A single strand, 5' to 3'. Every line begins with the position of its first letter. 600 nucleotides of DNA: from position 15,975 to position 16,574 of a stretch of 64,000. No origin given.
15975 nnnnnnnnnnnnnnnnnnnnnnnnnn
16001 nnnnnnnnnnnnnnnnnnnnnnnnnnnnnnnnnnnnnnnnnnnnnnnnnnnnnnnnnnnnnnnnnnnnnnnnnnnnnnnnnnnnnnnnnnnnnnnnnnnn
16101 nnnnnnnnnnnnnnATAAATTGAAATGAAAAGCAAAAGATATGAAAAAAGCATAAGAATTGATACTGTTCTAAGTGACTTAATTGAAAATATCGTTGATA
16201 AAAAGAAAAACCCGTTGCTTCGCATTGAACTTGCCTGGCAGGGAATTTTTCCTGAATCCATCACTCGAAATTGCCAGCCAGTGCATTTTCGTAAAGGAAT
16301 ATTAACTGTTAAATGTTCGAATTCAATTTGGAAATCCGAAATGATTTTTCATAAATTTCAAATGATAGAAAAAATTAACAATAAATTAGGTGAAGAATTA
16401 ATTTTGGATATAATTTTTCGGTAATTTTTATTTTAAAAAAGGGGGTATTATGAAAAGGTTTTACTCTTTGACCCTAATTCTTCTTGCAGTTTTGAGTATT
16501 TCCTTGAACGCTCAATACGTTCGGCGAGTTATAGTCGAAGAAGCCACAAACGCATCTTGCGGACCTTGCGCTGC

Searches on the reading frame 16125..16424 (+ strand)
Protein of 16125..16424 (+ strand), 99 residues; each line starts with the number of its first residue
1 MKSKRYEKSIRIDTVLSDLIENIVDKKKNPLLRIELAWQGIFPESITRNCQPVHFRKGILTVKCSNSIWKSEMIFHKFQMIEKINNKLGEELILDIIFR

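Call 59: search_protein_families(library=pfam, proteins=[window:16125-16424:+], max_evalue=0.001)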
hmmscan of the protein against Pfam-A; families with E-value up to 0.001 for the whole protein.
window:16125-16424:+ (99 aa): 1 family
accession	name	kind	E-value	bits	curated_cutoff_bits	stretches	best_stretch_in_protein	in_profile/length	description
PF05258.17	DciA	-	7.4e-16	58.6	24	1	15-98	5-89/89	Dna[CI] antecedent, DciA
